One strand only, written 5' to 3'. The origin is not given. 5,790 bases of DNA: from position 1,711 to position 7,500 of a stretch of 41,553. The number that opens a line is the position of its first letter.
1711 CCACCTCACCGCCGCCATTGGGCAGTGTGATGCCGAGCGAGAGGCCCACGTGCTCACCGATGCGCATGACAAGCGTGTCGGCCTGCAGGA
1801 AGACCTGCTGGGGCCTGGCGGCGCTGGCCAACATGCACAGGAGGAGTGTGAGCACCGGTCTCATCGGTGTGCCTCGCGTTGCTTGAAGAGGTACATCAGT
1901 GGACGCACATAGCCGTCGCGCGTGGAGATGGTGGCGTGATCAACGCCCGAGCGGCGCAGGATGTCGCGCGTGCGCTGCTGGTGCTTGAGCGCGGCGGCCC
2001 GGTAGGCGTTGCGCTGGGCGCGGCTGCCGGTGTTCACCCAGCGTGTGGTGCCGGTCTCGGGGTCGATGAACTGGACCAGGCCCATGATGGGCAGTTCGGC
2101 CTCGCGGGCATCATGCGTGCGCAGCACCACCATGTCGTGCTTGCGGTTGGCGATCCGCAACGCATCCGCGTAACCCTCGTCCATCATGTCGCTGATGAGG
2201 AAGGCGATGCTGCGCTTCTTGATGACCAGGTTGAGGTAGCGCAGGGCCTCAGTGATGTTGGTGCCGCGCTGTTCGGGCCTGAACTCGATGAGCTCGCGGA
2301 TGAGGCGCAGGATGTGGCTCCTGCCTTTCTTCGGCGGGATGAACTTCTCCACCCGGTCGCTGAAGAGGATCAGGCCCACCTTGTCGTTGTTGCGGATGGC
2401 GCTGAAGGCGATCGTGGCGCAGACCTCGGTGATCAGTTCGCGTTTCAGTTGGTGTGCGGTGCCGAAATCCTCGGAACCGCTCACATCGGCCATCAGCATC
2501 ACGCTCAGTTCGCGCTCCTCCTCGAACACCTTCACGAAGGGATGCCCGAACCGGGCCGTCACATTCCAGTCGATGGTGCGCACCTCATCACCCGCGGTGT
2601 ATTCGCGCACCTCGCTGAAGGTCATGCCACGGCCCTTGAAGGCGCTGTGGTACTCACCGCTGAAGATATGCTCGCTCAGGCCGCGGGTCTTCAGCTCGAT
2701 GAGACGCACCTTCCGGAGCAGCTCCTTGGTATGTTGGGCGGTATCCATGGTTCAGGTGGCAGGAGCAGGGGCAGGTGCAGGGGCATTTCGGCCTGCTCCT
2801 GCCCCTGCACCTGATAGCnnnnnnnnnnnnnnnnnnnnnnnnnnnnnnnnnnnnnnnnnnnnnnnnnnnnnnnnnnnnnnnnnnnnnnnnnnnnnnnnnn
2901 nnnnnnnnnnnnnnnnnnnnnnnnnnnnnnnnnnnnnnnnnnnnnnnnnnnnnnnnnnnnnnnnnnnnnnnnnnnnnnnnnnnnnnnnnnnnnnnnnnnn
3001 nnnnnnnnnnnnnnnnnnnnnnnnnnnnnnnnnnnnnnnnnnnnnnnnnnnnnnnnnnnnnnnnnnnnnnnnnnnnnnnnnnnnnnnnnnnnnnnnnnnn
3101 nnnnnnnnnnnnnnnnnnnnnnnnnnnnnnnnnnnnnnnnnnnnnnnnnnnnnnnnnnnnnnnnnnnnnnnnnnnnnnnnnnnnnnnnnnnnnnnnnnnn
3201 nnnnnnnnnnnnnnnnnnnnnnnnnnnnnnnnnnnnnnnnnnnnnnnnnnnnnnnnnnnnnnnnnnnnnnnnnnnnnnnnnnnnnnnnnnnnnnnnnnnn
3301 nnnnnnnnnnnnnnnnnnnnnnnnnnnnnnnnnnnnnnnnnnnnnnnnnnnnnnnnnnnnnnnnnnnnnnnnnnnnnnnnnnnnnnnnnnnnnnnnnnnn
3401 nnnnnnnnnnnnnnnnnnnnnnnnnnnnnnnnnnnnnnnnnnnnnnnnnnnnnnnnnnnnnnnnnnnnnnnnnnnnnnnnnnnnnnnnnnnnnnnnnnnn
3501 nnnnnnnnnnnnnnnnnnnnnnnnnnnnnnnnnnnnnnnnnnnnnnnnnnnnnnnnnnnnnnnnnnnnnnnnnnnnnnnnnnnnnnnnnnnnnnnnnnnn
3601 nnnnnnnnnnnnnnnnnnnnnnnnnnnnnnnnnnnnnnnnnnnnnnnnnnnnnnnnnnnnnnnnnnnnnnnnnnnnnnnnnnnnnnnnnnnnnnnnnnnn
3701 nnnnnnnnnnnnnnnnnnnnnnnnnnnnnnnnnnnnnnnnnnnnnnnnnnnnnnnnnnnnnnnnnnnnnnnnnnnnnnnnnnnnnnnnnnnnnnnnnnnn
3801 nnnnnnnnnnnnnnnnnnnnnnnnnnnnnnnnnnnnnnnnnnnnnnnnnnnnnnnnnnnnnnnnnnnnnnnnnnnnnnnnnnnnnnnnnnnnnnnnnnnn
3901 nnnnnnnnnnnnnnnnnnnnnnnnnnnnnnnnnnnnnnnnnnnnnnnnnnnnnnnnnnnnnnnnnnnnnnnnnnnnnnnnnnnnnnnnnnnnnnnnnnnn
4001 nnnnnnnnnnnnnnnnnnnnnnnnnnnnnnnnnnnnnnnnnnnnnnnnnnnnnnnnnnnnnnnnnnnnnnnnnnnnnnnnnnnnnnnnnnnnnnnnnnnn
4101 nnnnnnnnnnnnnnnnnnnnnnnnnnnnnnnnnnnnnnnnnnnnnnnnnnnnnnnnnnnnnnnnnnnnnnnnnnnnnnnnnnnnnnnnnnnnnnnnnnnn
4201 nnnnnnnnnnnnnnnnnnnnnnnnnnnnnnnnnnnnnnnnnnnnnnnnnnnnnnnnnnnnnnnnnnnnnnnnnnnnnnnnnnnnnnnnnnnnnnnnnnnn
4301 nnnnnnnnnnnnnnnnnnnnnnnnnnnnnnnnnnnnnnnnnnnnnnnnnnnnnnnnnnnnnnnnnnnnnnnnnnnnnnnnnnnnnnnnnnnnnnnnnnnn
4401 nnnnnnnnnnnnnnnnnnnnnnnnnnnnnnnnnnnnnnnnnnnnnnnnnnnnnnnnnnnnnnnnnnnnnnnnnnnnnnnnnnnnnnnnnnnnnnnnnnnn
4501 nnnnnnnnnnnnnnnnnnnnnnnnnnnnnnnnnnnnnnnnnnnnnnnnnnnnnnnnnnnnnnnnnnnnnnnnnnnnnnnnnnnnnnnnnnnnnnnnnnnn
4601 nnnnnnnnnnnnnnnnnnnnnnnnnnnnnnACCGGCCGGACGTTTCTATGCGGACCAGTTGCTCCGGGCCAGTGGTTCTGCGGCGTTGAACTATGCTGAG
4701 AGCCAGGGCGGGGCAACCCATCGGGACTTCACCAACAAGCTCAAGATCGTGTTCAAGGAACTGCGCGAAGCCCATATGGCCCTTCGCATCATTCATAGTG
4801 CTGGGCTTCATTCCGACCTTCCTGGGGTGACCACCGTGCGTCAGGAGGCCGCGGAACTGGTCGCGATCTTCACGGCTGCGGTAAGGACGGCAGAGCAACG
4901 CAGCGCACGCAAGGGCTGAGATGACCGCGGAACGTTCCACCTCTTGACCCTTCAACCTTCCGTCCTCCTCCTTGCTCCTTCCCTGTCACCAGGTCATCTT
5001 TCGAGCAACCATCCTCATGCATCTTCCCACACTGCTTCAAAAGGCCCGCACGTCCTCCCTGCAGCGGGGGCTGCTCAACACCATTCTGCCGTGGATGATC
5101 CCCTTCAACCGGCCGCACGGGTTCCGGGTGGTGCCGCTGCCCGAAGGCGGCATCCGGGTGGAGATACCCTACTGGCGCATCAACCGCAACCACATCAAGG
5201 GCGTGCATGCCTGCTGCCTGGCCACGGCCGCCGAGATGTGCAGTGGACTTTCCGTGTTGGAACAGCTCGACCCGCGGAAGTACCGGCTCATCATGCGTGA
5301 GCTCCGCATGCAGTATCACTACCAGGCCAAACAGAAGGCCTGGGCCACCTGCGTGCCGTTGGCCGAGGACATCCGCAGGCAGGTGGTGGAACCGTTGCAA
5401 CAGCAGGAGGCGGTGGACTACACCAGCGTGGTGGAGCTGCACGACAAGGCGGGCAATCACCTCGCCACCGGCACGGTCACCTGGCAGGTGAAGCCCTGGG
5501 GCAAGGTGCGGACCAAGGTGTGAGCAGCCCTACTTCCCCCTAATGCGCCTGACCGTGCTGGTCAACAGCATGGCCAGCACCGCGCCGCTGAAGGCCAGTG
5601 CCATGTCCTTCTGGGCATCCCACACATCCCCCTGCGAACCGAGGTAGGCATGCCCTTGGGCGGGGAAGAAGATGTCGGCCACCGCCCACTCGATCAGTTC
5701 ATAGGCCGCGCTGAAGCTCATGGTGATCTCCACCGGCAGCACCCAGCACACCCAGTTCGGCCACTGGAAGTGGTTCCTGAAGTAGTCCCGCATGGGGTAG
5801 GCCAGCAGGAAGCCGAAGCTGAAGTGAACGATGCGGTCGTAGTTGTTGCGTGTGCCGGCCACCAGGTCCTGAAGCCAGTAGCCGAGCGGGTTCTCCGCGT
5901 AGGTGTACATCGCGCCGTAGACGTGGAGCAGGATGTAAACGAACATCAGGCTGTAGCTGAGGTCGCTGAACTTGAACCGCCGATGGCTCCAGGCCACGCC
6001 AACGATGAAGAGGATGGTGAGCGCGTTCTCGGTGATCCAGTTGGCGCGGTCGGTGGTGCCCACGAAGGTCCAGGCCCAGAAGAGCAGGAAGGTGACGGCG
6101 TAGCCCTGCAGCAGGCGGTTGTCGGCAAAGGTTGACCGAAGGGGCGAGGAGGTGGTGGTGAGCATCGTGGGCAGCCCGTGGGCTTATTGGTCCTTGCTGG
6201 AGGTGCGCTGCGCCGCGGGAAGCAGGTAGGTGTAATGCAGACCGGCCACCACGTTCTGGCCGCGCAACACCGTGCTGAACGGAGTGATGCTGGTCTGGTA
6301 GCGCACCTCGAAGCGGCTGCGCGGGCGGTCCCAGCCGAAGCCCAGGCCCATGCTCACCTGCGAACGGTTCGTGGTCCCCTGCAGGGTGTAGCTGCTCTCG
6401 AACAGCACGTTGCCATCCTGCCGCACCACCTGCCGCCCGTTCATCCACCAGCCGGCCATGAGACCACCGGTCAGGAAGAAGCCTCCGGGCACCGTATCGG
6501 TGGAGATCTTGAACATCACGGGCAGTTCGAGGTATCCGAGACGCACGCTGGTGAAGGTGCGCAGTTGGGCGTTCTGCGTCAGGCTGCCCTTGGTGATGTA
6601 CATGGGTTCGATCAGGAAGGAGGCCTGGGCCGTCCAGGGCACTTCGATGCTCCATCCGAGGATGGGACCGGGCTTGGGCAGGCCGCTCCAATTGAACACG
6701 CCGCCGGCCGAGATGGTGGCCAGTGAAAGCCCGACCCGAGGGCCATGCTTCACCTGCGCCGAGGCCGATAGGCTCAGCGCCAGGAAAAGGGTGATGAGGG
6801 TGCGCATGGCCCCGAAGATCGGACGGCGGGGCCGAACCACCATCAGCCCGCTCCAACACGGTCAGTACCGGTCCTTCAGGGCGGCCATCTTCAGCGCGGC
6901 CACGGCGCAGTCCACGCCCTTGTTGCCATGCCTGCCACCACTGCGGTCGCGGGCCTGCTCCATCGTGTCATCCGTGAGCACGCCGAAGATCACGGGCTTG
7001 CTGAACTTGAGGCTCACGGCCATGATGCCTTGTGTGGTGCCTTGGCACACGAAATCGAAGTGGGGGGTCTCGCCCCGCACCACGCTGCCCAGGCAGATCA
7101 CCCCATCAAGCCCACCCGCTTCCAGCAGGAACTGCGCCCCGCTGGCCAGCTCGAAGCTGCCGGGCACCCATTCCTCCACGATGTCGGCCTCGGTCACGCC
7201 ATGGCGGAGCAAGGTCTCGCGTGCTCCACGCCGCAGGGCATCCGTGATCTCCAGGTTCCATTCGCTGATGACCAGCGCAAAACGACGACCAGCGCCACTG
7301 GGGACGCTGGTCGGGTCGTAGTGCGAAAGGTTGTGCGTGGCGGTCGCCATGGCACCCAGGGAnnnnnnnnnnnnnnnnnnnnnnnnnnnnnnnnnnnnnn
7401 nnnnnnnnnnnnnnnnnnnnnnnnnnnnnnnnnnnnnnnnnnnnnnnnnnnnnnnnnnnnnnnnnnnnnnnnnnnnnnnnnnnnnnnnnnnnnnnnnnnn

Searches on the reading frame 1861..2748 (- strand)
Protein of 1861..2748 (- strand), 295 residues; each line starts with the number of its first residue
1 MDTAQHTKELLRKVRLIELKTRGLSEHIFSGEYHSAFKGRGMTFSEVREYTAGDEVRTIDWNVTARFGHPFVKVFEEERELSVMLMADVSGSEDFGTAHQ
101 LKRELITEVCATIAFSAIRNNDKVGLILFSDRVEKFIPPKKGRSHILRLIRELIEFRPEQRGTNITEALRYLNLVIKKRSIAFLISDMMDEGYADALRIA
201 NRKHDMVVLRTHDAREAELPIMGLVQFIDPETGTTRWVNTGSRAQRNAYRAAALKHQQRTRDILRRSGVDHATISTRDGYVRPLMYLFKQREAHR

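Call 85: search_protein_families(library=pfam, proteins=[window:1861-2748:-], max_evalue=0.00001)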
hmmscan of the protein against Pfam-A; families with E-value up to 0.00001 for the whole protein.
window:1861-2748:- (295 aa): 2 families
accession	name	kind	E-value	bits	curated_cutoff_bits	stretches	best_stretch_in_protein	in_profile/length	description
PF01882.25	DUF58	-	1.9e-79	266.3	23.4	1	46-258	1-215/216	Protein of unknown function DUF58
PF13519.12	VWA_2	-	5.3e-18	66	27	1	83-187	1-105/107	von Willebrand factor type A domain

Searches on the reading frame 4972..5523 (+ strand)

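Call 85: search_protein_families(library=pfam, proteins=[window:4972-5523:+], max_evalue=0.00001)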
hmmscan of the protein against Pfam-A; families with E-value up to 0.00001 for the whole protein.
window:4972-5523:+ (183 aa): 1 family
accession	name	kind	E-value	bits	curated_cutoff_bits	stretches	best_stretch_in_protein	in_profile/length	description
PF14539.12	DUF4442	-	1.9e-15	57.6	25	1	36-173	6-132/132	Domain of unknown function (DUF4442)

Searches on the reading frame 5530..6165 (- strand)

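Call 85: search_protein_families(library=pfam, proteins=[window:5530-6165:-], max_evalue=0.00001)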
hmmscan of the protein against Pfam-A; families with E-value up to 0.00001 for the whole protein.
window:5530-6165:- (211 aa): 1 family
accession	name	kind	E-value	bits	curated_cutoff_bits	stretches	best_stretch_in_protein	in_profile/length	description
PF09997.14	DUF2238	-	2.8e-50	170.2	26.4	1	52-191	2-140/140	Predicted membrane protein (DUF2238)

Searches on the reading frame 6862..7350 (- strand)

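Call 85: search_protein_families(library=pfam, proteins=[window:6862-7350:-], max_evalue=0.00001)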
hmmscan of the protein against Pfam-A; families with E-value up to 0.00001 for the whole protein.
window:6862-7350:- (162 aa): 1 family
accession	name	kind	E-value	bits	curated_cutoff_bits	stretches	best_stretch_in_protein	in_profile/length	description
PF00885.24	DMRL_synthase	-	3.8e-51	173.1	26.7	1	23-159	3-138/139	6,7-dimethyl-8-ribityllumazine synthase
